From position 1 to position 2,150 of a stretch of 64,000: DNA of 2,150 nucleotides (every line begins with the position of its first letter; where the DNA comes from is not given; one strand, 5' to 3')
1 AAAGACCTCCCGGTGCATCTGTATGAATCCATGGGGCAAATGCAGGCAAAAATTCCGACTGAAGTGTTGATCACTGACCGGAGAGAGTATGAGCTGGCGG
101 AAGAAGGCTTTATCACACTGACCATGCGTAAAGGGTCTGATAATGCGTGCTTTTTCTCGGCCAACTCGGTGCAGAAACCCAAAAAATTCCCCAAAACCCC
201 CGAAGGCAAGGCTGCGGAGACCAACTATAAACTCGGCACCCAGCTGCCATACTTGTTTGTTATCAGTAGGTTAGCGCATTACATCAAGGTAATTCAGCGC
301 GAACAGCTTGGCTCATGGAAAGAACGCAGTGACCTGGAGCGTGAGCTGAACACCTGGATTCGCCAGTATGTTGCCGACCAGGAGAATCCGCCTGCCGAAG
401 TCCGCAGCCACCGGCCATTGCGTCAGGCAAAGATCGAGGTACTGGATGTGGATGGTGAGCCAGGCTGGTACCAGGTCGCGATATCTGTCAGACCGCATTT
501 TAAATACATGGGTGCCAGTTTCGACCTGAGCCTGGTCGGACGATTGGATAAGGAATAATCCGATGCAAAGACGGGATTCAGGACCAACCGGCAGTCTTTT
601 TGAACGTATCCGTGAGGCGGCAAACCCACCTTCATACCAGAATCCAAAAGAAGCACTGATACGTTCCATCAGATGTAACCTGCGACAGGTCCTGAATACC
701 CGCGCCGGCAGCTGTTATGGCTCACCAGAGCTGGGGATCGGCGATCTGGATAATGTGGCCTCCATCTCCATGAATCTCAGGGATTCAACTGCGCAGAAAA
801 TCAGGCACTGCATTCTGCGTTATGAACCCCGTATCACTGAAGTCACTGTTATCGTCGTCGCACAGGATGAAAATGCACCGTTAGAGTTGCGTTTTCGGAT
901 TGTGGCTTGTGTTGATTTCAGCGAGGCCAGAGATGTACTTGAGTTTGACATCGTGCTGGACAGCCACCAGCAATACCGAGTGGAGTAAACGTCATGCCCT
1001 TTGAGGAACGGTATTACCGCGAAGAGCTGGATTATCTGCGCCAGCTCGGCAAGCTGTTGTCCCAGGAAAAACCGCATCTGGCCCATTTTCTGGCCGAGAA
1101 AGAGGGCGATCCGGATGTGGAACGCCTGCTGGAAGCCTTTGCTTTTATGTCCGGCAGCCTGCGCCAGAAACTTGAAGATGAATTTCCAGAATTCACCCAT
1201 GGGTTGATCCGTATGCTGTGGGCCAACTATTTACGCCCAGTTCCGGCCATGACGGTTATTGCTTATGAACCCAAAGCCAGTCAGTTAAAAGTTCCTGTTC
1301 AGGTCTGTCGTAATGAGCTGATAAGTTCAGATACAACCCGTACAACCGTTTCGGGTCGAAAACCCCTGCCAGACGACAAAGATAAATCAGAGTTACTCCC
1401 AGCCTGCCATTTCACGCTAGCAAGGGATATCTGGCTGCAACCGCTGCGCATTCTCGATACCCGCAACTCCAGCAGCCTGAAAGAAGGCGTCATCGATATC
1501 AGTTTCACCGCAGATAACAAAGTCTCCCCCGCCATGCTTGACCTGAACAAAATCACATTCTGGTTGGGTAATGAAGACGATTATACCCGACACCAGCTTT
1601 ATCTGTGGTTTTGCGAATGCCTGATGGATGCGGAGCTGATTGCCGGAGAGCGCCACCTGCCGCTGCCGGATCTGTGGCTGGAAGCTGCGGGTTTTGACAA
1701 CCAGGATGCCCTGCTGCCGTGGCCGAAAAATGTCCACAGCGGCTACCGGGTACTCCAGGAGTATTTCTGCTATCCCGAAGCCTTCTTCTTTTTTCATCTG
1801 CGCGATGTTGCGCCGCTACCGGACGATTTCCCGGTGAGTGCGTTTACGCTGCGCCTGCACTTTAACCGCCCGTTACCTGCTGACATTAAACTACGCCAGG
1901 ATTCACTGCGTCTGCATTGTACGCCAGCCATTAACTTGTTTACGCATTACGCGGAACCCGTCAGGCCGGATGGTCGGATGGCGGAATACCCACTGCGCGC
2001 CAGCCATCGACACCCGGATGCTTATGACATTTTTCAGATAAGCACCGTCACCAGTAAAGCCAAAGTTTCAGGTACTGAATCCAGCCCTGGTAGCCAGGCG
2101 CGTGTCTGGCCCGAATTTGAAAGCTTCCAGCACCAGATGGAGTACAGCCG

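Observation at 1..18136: Intact 14-gene T6SS core operon in vas-type order, placed at the aspV-yafT locus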

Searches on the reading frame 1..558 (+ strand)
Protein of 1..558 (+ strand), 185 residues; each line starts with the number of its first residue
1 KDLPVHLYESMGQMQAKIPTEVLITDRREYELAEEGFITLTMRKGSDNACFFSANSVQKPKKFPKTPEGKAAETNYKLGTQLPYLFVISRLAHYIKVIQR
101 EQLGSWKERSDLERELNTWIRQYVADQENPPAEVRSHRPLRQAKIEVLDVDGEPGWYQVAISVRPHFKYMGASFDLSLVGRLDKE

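Call 9: search_protein_families(library=ncbifam, proteins=[window:1-558:+], max_evalue=0.001)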
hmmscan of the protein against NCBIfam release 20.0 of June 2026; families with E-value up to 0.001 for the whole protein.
window:1-558:+ (185 aa): 1 family
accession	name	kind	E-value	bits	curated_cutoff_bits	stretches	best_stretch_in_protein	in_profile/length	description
TIGR03355.1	VI_chp_2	equivalog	1.4e-83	281.4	271.5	1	1-183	294-473/473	type VI secretion system contractile sheath large subunit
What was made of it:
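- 1..558 (+): tssC (vipB-like sheath large subunit), 3' 185 codons; the gene starts upstream of the window. TIGR03355 281 bits, profile positions 294-473 of 473 (call 9).
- On Type VI secretion system (canonical T6SS-i): TssC 3' part in the window at 281 bits (call 9).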

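Call 32: search_solved_structures(query=window:1-558:+, max_evalue=0.00001)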
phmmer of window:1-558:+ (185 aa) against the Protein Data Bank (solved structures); distinct sequences matched with E-value up to 0.00001: 8.
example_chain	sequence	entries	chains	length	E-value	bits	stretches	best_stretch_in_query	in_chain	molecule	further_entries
3j9g_B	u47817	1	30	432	2.9e-102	343.4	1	1-184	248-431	VipB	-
5myu_A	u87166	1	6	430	7.9e-102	342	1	1-183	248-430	Type VI secretion system protein ImpC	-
5mxn_A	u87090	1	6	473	5.6e-101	339.2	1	1-182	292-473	Type VI secretion protein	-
5ojq_A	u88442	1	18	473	5.6e-101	339.2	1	1-182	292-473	Type VI secretion protein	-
5urw_1B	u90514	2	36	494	7.7e-89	299.7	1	2-185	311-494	TssC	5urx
9n4v_A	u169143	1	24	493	3.4e-39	137.9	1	3-180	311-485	DUF877 family protein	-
5n8n_B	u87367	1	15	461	1.2e-36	129.6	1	3-182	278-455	EvpB family type VI secretion protein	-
3j9o_B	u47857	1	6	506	5.5e-30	107.9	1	2-184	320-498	Intracellular growth locus protein B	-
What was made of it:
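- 1..558 (+): Best PDB relative is V. cholerae VipB (call 32).
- TssC's nearest solved relative is V. cholerae VipB (call 32).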

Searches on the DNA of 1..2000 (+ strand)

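Call 56: search_dna_similar(query=window:1-2000:+, collection=ecoli_genomes, mode=near, max_rows=14, rows=spread)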
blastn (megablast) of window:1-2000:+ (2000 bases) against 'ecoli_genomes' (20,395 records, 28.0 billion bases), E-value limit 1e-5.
Records with a match: 549; places in all: 550; records where one place covers at least 80% of the query: 547.
Genomes with a match: 549 of 5426; with a place that covers at least 80% of the query: 547. Places per genome that has any: lowest 1, median 1, highest 2. On chromosomes: 550 places; on plasmids: 0.
Best place of each record, by identity: >=99% 3; 90-95% 1; 80-90% 545.
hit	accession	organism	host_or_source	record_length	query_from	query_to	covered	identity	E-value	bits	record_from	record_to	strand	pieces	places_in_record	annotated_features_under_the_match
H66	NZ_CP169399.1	Escherichia coli strain MFDS1022581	Animal source foods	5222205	1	2000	100%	100.0%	0e+0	3694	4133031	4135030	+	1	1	tssF: type VI secretion system baseplate subunit TssF | tssC: type VI secretion system contractile sheath large subunit | tssE: type VI secretion system baseplate subunit TssE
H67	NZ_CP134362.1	Escherichia coli strain TUM13754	Homo sapiens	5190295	1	2000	100%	89.5%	0e+0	2525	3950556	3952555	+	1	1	tssF: type VI secretion system baseplate subunit TssF | tssC: type VI secretion system contractile sheath large subunit | tssE: type VI secretion system baseplate subunit TssE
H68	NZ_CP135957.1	Escherichia coli strain MS1657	Gallus gallus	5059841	1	2000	100%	89.4%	0e+0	2508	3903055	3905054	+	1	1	tssF: type VI secretion system baseplate subunit TssF | tssC: type VI secretion system contractile sheath large subunit | tssE: type VI secretion system baseplate subunit TssE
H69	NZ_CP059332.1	Escherichia coli strain MS10860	Homo sapiens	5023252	1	2000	100%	89.1%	0e+0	2475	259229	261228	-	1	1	tssF: type VI secretion system baseplate subunit TssF | tssC: type VI secretion system contractile sheath large subunit | tssE: type VI secretion system baseplate subunit TssE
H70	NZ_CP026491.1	Escherichia coli strain HS13-1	Homo sapiens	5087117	1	2000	100%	89.0%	0e+0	2470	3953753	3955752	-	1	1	tssF: type VI secretion system baseplate subunit TssF | tssC: type VI secretion system contractile sheath large subunit | tssE: type VI secretion system baseplate subunit TssE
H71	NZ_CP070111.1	Escherichia coli strain FDAARGOS_1301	Homo sapiens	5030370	1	2000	100%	89.0%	0e+0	2470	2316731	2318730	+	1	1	tssF: type VI secretion system baseplate subunit TssF | tssC: type VI secretion system contractile sheath large subunit | tssE: type VI secretion system baseplate subunit TssE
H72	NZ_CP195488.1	Escherichia coli strain 21AR0173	Homo sapiens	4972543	1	2000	100%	89.0%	0e+0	2470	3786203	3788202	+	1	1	tssF: type VI secretion system baseplate subunit TssF | tssC: type VI secretion system contractile sheath large subunit | tssE: type VI secretion system baseplate subunit TssE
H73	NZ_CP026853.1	Escherichia coli strain MS7163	Homo sapiens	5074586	1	2000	100%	89.0%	0e+0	2464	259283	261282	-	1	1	tssF: type VI secretion system baseplate subunit TssF | tssC: type VI secretion system contractile sheath large subunit | tssE: type VI secretion system baseplate subunit TssE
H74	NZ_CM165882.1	Escherichia coli strain N62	Homo sapiens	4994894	1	2000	100%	89.0%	0e+0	2464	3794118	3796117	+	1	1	tssF: type VI secretion system baseplate subunit TssF | tssC: type VI secretion system contractile sheath large subunit | tssE: type VI secretion system baseplate subunit TssE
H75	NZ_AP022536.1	Escherichia coli strain THO-008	Homo sapiens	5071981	1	2000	100%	88.3%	0e+0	2386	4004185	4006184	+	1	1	tssF: type VI secretion system baseplate subunit TssF | tssC: type VI secretion system contractile sheath large subunit | tssE: type VI secretion system baseplate subunit TssE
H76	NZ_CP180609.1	Escherichia coli strain PS1Phumofeces1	Homo sapiens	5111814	1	2000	100%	88.3%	0e+0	2386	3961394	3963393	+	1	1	tssF: type VI secretion system baseplate subunit TssF | tssC: type VI secretion system contractile sheath large subunit | tssE: type VI secretion system baseplate subunit TssE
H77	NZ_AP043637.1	Escherichia coli strain AST262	Homo sapiens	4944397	1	2000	100%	88.3%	0e+0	2386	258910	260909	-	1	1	tssF: type VI secretion system baseplate subunit TssF | tssC: type VI secretion system contractile sheath large subunit | tssE: type VI secretion system baseplate subunit TssE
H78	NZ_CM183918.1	Escherichia coli strain GMM076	Homo sapiens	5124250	1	2000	100%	88.3%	0e+0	2386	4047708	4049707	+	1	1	tssF: type VI secretion system baseplate subunit TssF | tssC: type VI secretion system contractile sheath large subunit | tssE: type VI secretion system baseplate subunit TssE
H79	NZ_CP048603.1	Escherichia coli strain ChlosBP-23-1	Chlorocebus sabaeus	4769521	888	2000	56%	87.3%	0e+0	1269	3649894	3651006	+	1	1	tssF: type VI secretion system baseplate subunit TssF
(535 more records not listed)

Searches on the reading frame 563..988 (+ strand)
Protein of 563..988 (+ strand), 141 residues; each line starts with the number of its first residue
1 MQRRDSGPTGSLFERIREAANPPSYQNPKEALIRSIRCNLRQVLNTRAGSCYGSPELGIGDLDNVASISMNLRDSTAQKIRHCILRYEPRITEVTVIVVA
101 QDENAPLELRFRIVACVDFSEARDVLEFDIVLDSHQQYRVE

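Call 9: search_protein_families(library=ncbifam, proteins=[window:563-988:+], max_evalue=0.001)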
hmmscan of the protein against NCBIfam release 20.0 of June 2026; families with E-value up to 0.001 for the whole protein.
window:563-988:+ (141 aa): 1 family
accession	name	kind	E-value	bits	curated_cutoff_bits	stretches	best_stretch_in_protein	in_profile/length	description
TIGR03357.1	VI_zyme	equivalog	4.3e-35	120.2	53.2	1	10-140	2-133/133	type VI secretion system baseplate subunit TssE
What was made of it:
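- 563..988 (+): tssE (gp25-like baseplate subunit), 141 aa; rare divergent allele. TIGR03357 120 bits vs cut-off 53 (call 9).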

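Call 60: find_homologous_proteins(query=window:563-988:+, max_evalue=1e-10)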
Query window:563-988:+ (141 aa): 148 proteins with E <= 1e-10 among 217 candidates; the best 120 are listed.
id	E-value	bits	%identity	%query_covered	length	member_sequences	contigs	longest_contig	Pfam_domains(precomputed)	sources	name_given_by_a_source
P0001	5.0e-82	290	95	100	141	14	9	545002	PF04965.20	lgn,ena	-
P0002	4.1e-69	248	79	100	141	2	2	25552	PF04965.20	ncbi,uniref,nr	ncbi:type VI secretion system baseplate subunit TssE [Superficieibacter electus]|uniref:Type VI secr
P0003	3.7e-67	242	77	99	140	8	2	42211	PF04965.20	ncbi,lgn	ncbi:type VI secretion system baseplate subunit TssE [Huaxiibacter chinensis]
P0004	8.6e-67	241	80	98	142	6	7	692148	PF04965.20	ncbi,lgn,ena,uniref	ncbi:type VI secretion system baseplate subunit TssE [Citrobacter amalonaticus]|uniref:type VI secre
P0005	1.7e-66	240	79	100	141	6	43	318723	PF04965.20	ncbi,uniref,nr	ncbi:type VI secretion system baseplate subunit TssE [Salmonella enterica]|uniref:Type VI secretion 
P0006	1.0e-65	237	78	100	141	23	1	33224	PF04965.20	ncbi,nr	ncbi:TPA: type VI secretion system baseplate subunit TssE [Salmonella enterica subsp. salamae serova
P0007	3.6e-65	236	78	98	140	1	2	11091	PF04965.20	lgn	-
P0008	8.1e-65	234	78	100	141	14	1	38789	PF04965.20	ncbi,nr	ncbi:TPA: type VI secretion system baseplate subunit TssE [Salmonella enterica subsp. salamae serova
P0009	3.4e-59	216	77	94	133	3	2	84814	PF04965.20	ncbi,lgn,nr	ncbi:type VI secretion system baseplate subunit TssE [Salmonella enterica subsp. enterica]|nr:type V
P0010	4.3e-55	203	71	100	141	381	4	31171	PF04965.20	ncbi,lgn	ncbi:TPA: type VI secretion system baseplate subunit TssE [Escherichia coli]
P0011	5.4e-55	203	70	100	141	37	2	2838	PF04965.20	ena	-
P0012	6.2e-53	196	68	98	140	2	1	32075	PF04965.20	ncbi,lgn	ncbi:type VI secretion system baseplate subunit TssE [Salmonella enterica]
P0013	3.3e-51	190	67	100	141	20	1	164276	PF04965.20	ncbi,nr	ncbi:TPA: type VI secretion system baseplate subunit TssE [Enterobacter hormaechei subsp. steigerwal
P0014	1.0e-50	189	68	100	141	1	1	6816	PF04965.20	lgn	-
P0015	4.0e-50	187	68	98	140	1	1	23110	PF04965.20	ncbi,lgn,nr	ncbi:type VI secretion system baseplate subunit TssE [Salmonella enterica subsp. enterica]|nr:type V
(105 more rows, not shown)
